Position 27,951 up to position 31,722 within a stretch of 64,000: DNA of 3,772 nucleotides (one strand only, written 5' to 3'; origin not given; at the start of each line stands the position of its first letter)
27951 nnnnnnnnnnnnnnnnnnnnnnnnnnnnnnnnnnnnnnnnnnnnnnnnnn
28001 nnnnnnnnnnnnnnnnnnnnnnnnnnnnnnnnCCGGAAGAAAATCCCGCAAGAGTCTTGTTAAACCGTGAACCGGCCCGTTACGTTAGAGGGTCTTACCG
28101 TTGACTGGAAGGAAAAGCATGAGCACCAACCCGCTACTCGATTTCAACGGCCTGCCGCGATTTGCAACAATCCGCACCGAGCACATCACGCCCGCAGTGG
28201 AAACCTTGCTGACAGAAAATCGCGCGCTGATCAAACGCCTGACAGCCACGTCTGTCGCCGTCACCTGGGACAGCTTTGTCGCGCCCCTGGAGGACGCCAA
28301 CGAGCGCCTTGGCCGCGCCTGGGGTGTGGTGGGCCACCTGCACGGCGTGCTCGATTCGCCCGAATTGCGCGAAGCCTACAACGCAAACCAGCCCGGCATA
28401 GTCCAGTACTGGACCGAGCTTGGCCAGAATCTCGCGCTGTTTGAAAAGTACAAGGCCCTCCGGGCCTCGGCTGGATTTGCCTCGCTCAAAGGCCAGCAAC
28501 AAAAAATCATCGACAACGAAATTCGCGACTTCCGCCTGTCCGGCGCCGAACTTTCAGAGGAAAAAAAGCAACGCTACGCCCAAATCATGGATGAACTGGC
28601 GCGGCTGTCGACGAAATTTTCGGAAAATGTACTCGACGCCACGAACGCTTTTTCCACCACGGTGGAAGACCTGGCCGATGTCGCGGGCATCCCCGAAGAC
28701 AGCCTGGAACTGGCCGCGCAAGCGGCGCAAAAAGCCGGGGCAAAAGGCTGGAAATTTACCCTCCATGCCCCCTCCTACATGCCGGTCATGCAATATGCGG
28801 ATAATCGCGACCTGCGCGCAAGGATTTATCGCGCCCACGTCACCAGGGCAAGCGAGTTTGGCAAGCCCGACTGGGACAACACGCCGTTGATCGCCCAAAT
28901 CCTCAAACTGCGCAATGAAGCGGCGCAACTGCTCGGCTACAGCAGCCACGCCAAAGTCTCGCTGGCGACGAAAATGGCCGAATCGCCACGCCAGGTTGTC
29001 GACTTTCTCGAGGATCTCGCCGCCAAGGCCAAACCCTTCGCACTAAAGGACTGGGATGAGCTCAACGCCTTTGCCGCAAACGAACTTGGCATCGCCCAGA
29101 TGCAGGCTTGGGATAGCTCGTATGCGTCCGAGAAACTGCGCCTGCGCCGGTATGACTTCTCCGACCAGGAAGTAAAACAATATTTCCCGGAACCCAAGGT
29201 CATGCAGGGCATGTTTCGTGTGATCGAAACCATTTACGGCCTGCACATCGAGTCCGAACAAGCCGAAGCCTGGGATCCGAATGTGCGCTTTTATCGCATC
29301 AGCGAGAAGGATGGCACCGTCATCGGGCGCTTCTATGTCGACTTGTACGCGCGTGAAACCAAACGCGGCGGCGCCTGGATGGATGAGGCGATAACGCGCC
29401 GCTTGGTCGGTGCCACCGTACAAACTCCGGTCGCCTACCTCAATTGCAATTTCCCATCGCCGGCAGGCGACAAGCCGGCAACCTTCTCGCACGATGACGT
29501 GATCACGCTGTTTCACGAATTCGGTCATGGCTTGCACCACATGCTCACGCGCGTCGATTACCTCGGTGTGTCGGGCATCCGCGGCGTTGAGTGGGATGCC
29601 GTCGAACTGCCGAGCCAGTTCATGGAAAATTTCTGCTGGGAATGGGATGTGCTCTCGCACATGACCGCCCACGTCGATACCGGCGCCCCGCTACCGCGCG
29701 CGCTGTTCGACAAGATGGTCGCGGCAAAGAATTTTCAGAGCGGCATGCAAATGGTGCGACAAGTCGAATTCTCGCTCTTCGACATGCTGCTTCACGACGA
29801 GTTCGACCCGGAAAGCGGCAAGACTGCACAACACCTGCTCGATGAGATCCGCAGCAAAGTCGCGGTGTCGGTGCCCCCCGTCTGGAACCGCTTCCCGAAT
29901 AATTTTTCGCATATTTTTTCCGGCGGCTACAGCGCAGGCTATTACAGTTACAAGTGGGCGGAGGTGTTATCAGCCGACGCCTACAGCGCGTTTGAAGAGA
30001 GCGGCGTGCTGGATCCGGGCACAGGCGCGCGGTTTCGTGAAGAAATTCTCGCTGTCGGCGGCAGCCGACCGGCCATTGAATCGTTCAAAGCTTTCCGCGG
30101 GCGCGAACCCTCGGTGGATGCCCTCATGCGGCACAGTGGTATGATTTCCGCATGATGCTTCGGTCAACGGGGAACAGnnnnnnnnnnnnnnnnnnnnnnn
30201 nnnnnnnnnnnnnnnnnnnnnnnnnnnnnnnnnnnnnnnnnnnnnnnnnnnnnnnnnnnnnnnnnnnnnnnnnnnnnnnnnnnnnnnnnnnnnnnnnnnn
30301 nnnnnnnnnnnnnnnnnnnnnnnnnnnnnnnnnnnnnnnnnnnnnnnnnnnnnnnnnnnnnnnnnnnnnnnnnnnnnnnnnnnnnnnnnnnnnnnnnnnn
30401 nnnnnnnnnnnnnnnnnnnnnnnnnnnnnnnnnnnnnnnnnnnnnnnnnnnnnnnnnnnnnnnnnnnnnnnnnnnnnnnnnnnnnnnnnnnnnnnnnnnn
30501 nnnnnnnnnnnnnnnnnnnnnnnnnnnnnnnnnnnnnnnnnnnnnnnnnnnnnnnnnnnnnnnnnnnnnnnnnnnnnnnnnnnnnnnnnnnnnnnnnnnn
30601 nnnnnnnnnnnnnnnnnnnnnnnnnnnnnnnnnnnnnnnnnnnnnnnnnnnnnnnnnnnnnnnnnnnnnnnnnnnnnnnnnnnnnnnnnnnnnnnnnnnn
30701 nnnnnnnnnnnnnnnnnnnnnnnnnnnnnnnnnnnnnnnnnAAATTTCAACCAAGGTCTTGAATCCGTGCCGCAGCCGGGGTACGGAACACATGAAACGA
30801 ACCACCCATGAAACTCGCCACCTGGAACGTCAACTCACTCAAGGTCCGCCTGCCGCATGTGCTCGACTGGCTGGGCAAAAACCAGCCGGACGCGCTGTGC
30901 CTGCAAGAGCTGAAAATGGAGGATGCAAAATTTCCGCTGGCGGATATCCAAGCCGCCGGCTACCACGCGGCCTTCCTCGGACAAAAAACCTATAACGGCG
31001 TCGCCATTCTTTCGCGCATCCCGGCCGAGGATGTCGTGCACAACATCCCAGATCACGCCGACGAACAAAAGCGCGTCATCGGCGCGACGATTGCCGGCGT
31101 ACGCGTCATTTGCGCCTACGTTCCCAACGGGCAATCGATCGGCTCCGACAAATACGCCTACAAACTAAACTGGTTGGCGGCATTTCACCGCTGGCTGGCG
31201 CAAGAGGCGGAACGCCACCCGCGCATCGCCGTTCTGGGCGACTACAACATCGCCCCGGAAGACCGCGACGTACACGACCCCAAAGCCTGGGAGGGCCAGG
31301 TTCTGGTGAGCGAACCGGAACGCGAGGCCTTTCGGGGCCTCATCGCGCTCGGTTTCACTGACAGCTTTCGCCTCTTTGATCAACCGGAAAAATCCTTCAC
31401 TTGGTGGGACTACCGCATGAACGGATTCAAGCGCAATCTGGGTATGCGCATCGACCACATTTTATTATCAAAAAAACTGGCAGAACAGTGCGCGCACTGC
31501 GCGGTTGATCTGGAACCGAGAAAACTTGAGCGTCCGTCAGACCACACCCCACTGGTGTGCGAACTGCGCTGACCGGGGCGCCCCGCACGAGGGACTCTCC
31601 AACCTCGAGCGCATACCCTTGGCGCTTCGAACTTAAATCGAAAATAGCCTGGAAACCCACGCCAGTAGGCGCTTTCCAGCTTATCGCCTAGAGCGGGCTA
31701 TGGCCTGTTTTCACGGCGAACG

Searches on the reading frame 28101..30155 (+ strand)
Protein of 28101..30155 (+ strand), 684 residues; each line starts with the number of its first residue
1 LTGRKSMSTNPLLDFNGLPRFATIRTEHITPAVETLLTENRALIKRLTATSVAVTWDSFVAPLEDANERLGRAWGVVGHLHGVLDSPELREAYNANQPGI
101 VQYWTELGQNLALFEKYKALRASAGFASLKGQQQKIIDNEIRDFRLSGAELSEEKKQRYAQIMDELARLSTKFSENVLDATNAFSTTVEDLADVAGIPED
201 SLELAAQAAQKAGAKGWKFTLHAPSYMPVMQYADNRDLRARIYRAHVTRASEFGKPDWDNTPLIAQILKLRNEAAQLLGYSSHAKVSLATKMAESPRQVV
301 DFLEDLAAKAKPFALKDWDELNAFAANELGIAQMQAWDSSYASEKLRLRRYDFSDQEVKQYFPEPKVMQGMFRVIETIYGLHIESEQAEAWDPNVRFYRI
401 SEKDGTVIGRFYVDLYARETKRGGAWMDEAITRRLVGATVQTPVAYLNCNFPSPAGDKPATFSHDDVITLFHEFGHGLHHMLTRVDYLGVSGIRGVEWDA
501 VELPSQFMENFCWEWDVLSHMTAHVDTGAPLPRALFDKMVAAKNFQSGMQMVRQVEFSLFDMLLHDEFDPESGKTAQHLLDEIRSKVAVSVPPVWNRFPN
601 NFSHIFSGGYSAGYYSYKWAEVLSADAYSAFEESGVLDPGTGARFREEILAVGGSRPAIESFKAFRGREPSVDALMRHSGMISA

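Call 72: search_protein_families(library=pfam, proteins=[window:28101-30155:+], max_evalue=0.00001)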
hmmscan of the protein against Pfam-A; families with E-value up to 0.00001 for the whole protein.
window:28101-30155:+ (684 aa): 2 families
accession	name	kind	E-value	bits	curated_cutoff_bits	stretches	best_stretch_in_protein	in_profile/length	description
PF01432.26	Peptidase_M3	-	5.7e-142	474.7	27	1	229-680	1-456/457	Peptidase family M3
PF19310.4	TOP_N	-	1.1e-33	116.1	27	1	34-156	2-123/123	Neurolysin/Thimet oligopeptidase, N-terminal domain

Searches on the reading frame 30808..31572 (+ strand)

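Call 72: search_protein_families(library=pfam, proteins=[window:30808-31572:+], max_evalue=0.00001)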
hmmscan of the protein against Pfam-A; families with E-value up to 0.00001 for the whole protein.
window:30808-31572:+ (254 aa): 1 family
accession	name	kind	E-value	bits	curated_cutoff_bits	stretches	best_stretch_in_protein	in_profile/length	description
PF03372.29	Exo_endo_phos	-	8.5e-32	111.1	24.5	1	4-246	1-225/225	Endonuclease/Exonuclease/phosphatase family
